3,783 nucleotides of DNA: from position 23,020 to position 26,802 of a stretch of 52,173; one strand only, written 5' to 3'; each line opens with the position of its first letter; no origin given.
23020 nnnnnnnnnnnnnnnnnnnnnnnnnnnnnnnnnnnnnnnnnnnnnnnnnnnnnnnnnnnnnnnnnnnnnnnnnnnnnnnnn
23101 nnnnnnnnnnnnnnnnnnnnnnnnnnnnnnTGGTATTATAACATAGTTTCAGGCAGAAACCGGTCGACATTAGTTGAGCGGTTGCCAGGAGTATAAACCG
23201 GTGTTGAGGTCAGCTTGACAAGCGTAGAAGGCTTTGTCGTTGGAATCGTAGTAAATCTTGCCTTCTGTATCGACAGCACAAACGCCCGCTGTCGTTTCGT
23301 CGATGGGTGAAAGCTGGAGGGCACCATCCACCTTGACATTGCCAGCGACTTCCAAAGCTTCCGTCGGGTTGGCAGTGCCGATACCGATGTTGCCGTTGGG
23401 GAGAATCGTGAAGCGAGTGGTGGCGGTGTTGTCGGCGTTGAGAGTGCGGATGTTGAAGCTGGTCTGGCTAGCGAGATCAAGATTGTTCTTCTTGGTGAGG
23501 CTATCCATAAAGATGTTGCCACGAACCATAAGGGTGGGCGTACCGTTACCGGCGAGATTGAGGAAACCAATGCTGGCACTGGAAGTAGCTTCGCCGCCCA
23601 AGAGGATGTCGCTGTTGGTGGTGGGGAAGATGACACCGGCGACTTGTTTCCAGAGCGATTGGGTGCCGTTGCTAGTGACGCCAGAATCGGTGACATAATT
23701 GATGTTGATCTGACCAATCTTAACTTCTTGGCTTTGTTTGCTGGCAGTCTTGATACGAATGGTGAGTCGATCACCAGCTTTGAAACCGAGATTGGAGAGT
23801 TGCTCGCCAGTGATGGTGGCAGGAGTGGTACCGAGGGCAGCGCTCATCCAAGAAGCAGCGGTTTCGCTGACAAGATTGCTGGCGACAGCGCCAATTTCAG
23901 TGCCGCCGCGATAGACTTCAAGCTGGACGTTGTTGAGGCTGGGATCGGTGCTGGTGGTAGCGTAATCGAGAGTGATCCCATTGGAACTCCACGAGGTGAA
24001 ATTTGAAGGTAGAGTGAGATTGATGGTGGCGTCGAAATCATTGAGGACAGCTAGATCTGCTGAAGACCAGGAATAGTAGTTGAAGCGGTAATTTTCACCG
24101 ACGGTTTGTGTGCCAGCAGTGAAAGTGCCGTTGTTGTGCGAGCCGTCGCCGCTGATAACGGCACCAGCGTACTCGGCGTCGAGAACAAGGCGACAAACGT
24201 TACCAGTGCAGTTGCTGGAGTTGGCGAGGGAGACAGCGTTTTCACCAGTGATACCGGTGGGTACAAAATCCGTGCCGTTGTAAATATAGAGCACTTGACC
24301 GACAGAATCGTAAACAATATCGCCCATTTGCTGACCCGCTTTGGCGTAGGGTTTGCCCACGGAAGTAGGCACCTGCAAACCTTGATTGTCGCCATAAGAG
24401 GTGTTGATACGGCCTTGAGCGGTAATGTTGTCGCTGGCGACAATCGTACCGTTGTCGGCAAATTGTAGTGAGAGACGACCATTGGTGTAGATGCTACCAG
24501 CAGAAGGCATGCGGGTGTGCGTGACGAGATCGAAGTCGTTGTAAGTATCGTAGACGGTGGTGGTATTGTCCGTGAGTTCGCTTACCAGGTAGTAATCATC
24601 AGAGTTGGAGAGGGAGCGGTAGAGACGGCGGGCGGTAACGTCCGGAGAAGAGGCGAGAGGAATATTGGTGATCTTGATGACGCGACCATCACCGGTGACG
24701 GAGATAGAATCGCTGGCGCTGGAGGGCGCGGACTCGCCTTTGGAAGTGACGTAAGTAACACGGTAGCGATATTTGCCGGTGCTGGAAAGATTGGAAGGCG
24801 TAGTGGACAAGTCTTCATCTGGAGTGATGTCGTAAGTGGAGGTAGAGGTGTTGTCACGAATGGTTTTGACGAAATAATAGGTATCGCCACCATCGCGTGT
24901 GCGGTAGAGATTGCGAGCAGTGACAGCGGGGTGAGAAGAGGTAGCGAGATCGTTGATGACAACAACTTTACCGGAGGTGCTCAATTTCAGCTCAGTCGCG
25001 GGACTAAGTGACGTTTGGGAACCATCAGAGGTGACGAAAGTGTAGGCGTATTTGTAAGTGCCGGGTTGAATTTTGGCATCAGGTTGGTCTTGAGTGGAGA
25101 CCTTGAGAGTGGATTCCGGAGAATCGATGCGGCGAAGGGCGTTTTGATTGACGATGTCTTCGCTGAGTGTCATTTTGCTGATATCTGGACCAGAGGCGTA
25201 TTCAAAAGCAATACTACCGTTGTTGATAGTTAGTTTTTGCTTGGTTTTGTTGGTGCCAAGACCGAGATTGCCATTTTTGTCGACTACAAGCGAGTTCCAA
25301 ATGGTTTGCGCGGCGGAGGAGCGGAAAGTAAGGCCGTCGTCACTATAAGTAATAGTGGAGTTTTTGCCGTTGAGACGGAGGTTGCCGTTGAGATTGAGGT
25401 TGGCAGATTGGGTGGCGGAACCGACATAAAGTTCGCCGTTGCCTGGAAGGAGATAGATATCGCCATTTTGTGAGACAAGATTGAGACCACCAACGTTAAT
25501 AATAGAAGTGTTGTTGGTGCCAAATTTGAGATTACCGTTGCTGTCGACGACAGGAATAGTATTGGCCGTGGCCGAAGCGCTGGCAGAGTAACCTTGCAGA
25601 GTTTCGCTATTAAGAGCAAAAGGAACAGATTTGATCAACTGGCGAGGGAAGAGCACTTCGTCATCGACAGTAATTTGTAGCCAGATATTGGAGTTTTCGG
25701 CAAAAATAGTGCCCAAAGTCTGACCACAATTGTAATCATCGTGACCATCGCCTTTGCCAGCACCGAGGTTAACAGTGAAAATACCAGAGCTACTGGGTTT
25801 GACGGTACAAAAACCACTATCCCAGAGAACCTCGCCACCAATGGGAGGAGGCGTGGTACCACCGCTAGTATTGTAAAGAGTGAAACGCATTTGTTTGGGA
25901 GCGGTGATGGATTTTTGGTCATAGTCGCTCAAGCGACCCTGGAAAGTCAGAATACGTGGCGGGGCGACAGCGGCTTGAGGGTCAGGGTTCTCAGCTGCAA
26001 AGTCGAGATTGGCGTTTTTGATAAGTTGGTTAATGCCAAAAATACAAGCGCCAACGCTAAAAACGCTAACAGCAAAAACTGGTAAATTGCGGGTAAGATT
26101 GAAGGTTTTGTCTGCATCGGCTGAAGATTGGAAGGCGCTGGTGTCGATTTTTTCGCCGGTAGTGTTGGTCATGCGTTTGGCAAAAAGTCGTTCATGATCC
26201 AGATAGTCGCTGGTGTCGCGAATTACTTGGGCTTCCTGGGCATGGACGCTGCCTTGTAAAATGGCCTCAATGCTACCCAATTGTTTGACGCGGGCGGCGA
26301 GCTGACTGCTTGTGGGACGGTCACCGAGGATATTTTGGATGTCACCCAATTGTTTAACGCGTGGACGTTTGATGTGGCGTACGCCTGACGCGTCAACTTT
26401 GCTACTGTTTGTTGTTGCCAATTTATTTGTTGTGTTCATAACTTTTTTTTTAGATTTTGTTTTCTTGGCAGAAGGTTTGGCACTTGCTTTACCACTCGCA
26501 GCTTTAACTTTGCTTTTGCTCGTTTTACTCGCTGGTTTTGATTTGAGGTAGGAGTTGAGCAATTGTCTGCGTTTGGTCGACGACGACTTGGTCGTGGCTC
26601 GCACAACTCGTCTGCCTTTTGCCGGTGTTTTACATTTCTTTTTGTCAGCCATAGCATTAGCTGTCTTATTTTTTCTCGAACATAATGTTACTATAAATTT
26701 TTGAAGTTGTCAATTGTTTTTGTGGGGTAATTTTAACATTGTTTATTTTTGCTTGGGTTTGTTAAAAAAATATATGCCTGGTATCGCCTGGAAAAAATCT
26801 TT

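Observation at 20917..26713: Giant tail-fibre-like type-II membrane protein paired with a TM-less VirD4/TraG-like ATPase, 8.7 kb from the VirB4 operon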

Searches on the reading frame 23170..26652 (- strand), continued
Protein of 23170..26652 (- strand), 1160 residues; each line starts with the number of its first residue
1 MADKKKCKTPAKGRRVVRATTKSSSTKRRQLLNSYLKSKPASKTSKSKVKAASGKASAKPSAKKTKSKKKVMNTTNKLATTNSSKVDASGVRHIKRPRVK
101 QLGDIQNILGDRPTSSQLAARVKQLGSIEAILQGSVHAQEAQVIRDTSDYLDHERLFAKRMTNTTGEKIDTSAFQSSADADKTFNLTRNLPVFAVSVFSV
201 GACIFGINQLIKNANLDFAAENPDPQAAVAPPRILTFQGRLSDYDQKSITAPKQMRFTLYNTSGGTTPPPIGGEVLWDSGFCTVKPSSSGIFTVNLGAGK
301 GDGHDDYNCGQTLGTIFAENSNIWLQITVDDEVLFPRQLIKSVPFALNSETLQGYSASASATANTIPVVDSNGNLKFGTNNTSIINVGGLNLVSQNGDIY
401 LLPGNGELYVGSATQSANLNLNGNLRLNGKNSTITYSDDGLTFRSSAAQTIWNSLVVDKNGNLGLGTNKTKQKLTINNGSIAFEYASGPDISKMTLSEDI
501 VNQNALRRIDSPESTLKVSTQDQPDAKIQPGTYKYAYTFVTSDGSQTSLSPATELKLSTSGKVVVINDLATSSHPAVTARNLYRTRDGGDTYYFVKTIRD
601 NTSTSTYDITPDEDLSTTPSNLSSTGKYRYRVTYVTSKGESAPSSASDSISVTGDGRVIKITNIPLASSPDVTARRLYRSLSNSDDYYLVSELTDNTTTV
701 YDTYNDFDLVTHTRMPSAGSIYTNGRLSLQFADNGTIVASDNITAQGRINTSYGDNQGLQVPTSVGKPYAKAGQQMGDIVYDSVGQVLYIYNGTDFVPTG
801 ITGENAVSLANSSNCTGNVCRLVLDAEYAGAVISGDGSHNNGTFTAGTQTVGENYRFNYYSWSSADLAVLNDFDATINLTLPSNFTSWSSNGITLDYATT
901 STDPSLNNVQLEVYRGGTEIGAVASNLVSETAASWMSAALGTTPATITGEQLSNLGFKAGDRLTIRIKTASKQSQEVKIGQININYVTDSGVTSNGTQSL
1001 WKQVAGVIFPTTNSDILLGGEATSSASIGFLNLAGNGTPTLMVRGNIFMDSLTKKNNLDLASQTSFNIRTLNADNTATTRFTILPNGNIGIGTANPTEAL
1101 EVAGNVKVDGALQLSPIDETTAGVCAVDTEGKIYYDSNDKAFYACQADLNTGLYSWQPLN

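Call 60: find_encoding_contigs(protein=P0133, flank=6000, max_places=2)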
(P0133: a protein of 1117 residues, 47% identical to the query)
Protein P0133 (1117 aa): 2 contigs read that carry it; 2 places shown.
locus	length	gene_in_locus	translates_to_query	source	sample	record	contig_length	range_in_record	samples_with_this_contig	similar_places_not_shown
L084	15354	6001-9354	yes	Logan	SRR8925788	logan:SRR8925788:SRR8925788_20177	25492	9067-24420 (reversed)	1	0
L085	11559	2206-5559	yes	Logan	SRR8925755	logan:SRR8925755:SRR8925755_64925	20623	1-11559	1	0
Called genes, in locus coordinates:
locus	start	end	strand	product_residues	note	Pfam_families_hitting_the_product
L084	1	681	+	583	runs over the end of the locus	?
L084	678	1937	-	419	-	PF01018:GTP1_OBG, PF01926:MMR_HSR1, PF02421:FeoB_N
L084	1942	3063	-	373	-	PF01476:LysM, PF01551:Peptidase_M23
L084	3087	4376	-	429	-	PF07497:Rho_RNA_bind, PF00006:ATP-synt_ab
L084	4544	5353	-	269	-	PF04203:Sortase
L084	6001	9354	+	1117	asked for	-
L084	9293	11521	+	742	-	PF26449:DUF8128 (weak), PF01935:DUF87 (weak), PF10412:TrwB_AAD_bind, PF12696:TraG-D_C (weak)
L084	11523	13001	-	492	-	PF18073:Zn_ribbon_LapB, PF06745:ATPase (faint), PF13481:AAA_25 (weak), PF13541:ChlI (weak)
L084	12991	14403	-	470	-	PF01909:NTP_transf_2 (faint), PF01467:CTP_transf_like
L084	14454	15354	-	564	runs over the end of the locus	PF01547:SBP_bac_1, PF13416:SBP_bac_8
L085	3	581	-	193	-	?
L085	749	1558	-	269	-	PF04203:Sortase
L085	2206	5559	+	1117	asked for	-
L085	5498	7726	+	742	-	PF26449:DUF8128 (weak), PF01935:DUF87 (weak), PF10412:TrwB_AAD_bind, PF12696:TraG-D_C (weak)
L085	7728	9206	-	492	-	PF18073:Zn_ribbon_LapB, PF06745:ATPase (faint), PF13481:AAA_25 (weak), PF13541:ChlI (weak)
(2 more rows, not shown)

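Call 61: find_encoding_contigs(protein=P0138, flank=6000, max_places=2)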
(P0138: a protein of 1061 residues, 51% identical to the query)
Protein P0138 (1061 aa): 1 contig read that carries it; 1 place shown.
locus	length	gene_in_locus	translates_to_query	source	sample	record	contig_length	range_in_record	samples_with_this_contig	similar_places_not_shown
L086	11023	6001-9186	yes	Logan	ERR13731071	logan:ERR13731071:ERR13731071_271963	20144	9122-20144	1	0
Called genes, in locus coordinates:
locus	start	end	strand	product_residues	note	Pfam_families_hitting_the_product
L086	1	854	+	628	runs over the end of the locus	PF13371:TPR_9 (weak), PF13414:TPR_11, PF13424:TPR_12, PF13432:TPR_16 (weak), PF14559:TPR_19, PF00515:TPR_1 (weak), PF07719:TPR_2 (weak), PF13374:TPR_10 (weak), +7 more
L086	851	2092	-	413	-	PF01018:GTP1_OBG, PF01926:MMR_HSR1, PF02421:FeoB_N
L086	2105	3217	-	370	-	PF01476:LysM (faint), PF01551:Peptidase_M23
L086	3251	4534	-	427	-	PF07497:Rho_RNA_bind, PF00006:ATP-synt_ab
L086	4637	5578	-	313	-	PF04203:Sortase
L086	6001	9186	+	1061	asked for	-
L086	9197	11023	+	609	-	?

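Call 62: find_encoding_contigs(protein=P0141, flank=6000, max_places=2)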
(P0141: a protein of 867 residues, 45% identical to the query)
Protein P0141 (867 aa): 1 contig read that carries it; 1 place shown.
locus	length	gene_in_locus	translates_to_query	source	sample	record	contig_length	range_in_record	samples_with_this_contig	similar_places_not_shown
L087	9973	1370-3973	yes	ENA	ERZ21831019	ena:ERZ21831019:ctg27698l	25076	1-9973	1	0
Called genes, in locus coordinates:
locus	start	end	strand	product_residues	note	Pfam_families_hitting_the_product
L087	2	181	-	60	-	?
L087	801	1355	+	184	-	-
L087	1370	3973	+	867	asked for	-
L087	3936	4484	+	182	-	-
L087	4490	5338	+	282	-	PF26449:DUF8128 (weak)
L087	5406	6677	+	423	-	PF02534:T4SS-DNA_transf (weak), PF01935:DUF87 (weak), PF10412:TrwB_AAD_bind, PF12696:TraG-D_C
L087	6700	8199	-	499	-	PF18073:Zn_ribbon_LapB, PF06745:ATPase (faint), PF13481:AAA_25 (faint), PF13541:ChlI (faint)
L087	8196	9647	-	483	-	PF01467:CTP_transf_like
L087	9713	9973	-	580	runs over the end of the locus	PF01547:SBP_bac_1, PF13416:SBP_bac_8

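Call 91: search_protein_families(library=pfam, proteins=[P0143, P0144, P0147, P0145], max_evalue=0.01)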
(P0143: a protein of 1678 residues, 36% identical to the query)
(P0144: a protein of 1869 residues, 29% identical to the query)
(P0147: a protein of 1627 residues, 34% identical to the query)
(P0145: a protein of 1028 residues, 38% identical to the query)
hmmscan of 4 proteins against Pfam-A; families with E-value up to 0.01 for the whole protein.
P0143 (1678 aa): 3 families
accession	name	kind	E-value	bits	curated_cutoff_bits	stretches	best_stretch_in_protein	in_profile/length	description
PF02899.23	Phage_int_SAM_1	-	1.2e-12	48.4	22.3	2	118-200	1-79/83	Phage integrase, N-terminal SAM-like domain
PF13102.12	Phage_int_SAM_5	-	0.00049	20.8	22.3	1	118-212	3-94/98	Phage integrase SAM-like domain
PF13495.12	Phage_int_SAM_4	-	0.0023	18.7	27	0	118-200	2-78/85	Phage integrase, N-terminal SAM-like domain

P0144 (1869 aa): 4 families
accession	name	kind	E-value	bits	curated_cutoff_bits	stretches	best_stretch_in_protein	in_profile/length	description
PF02899.23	Phage_int_SAM_1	-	4.5e-16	59.3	22.3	2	6-93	3-82/83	Phage integrase, N-terminal SAM-like domain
PF13495.12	Phage_int_SAM_4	-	9.5e-08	32.8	27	1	119-203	1-78/85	Phage integrase, N-terminal SAM-like domain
PF13102.12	Phage_int_SAM_5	-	2.2e-07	31.6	22.3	1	125-214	11-93/98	Phage integrase SAM-like domain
PF11962.13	Peptidase_G2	-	0.0036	17.2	25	0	1215-1277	34-97/228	Peptidase_G2, IMC autoproteolytic cleavage domain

P0147 (1627 aa): 1 family
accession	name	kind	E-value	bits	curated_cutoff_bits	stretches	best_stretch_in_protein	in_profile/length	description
PF13884.11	Peptidase_S74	-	5.8e-13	49.4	22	1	1114-1167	1-57/58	Chaperone of endosialidase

P0145 (1028 aa): 1 family
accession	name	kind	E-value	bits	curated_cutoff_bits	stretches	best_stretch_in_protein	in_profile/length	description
PF02899.23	Phage_int_SAM_1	-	0.00034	21.3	22.3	1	2-45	39-83/83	Phage integrase, N-terminal SAM-like domain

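Call 105: search_protein_representatives(protein=window:23170-26652:-)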
Query: 1160 residues. Proteins with E-value up to 0.001 (for the whole library): 4733; up to 1e-10: 684; up to 1e-30: 66. The best 150 are listed.
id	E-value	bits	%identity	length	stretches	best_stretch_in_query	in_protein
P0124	0.0e+00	1614.9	64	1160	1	14-1160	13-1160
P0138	1.0e-260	884.6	49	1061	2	624-1157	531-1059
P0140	2.5e-254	863.5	43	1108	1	57-1157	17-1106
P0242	5.7e-202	690.1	43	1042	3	408-1047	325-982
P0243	2.4e-147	509.3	39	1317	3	406-987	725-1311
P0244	2.6e-117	409.8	45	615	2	619-988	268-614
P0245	4.3e-106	372.7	41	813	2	113-486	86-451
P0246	1.1e-104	368.0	41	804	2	119-486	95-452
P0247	8.2e-74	265.8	35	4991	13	217-393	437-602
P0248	6.7e-69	249.5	56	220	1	937-1148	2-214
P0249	1.2e-64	235.4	34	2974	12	509-699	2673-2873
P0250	2.0e-58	214.8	35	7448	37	225-420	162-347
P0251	9.8e-58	212.5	39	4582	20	192-476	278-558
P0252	6.4e-56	206.5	36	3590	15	224-389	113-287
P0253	1.2e-55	205.6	37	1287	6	196-477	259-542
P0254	1.7e-55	205.1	63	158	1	1005-1160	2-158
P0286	9.6e-34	133.1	36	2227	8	1076-1149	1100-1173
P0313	1.1e-29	119.7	36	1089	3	174-448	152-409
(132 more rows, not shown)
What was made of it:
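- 23170..26652 (-): Big gene: 1160-aa type-II (N-in, C-out) membrane protein, tail-fibre-like surface protein. 4733 representative clusters share modules with it (call 105).
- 25633..25959 (-): Cell-proximal beta-sandwich domain, aa 232-340. Together with the TM it forms the anchor module shared by a large family of giant proteins. This is the most widely matched region: most of the top 150 representatives match roughly aa 190-480 (call 105).
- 23173..23388 (-): C-terminal tip region, aa 1089-1160, with the IGIGT...VDG motif and the invariant Cys1125/Cys1145 pair. Matched on its own in other large proteins (call 105).
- On Trimeric tail-fibre-like adhesins (phage fibres / Bdellovibrio MAT): The repeats and the tip are matched separately in other proteins (call 105).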

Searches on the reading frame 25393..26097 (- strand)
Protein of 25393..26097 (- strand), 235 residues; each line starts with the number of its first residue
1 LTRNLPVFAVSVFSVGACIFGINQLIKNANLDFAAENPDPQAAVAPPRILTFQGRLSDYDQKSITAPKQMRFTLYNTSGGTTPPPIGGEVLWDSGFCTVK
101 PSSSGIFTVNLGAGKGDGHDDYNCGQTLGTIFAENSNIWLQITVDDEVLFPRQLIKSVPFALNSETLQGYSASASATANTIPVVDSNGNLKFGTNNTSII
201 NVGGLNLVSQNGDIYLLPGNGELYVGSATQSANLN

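Call 70: find_homologous_proteins(query=A4, max_evalue=0.001)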
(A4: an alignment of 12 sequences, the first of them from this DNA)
Query A4 (12 sequences) (235 aa, profile of the alignment): 92 proteins with E <= 0.001 among 8000 candidates.
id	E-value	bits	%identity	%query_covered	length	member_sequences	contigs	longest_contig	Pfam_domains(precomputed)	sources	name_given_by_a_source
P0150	8.2e-68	246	40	78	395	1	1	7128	-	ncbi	ncbi:hypothetical protein COT64_01535, partial [Candidatus Shapirobacteria bacterium CG09_land_8_20_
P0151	7.3e-66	240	39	64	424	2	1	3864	PF02899.24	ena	-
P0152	3.1e-65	238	35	70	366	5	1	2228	PF02899.24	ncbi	ncbi:MAG: site-specific integrase, partial [Patescibacteria group bacterium]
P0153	7.8e-64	233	37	78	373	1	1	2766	PF13102.13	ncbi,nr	ncbi:hypothetical protein FJZ41_03140, partial [Candidatus Shapirobacteria bacterium]|nr:hypothetica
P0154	8.8e-64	233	39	87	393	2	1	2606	-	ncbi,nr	ncbi:hypothetical protein KKF11_00670, partial [Patescibacteria group bacterium]|nr:hypothetical pro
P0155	6.7e-58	214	39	66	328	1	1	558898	PF02899.24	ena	-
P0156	1.1e-57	213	31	77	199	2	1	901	-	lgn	-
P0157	1.3e-57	213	33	80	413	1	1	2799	PF13102.13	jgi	-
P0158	6.1e-55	204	38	75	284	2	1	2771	-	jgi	-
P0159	1.6e-54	203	40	70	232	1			-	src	-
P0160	1.9e-53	199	35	79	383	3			PF13102.13,PF02899.24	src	-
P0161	3.1e-53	199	35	77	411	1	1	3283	PF13102.13,PF02899.24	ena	-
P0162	1.1e-52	197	36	73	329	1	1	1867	-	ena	-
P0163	1.2e-52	197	38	77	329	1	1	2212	-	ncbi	ncbi:MAG TPA: hypothetical protein VF837_01590, partial [Patescibacteria group bacterium]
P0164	1.2e-50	190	36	84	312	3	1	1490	-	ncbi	ncbi:hypothetical protein COU93_03470, partial [Candidatus Shapirobacteria bacterium CG10_big_fil_re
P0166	1.0e-48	184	39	63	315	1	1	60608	-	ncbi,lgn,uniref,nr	ncbi:MAG: hypothetical protein UR56_C0003G0003 [Candidatus Roizmanbacteria bacterium GW2011_GWC2_34_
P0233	4.2e-5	41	46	17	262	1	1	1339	PF12728.14,PF00376.30,PF13411.13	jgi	jgi:excisionase family DNA binding protein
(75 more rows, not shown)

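Call 71: find_encoding_contigs(protein=P0155, flank=8000, max_places=1)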
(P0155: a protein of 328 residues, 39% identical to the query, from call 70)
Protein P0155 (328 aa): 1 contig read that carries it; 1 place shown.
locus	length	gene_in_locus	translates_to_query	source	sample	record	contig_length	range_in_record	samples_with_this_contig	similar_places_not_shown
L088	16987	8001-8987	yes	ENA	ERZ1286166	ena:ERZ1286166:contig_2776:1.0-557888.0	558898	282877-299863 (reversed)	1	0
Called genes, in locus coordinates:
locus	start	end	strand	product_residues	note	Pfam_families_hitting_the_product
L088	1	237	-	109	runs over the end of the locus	PF00133:tRNA-synt_1 (weak), PF09334:tRNA-synt_1g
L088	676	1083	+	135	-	-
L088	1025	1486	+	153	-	-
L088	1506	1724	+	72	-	-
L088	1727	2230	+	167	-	-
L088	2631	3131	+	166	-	-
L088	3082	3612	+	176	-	-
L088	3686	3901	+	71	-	-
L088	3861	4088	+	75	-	-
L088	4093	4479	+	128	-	-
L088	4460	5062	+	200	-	-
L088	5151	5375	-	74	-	PF13635:DUF4143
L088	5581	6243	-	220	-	PF01637:ATPase_2 (faint), PF13173:AAA_14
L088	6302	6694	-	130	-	-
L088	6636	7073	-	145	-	-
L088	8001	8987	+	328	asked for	PF02899:Phage_int_SAM_1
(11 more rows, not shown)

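Call 72: find_encoding_contigs(protein=P0166, flank=8000, max_places=1)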
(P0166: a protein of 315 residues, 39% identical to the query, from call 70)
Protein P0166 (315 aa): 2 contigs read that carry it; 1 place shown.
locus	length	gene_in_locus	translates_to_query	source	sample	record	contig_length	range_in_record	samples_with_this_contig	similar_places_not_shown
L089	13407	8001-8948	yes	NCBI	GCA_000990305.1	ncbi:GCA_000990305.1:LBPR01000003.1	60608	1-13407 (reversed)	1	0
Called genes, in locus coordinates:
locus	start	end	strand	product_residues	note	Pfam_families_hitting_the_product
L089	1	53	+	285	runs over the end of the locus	PF00753:Lactamase_B (weak)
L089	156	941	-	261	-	PF20803:PaaX_M, PF08223:PaaX_C (weak)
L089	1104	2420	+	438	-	-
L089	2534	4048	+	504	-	-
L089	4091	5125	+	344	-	-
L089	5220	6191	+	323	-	-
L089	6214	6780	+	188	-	PF05635:23S_rRNA_IVP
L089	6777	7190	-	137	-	PF02369:Big_1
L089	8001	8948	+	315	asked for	-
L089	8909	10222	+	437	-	-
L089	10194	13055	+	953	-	-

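Call 91: search_protein_families(library=pfam, proteins=[P0233], max_evalue=0.01)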
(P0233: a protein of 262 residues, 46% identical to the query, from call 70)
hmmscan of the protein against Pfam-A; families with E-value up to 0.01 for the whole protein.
P0233 (262 aa): 3 families
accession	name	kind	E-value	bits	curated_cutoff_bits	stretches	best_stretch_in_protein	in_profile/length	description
PF00376.29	MerR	-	1e-12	48.1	28.2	1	22-57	1-37/38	MerR family regulatory protein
PF12728.13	HTH_17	-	5.1e-08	33.5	27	1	20-66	1-46/51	Helix-turn-helix domain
PF13411.12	MerR_1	-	1.2e-06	28.9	21.6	1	21-68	1-48/69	MerR HTH family regulatory protein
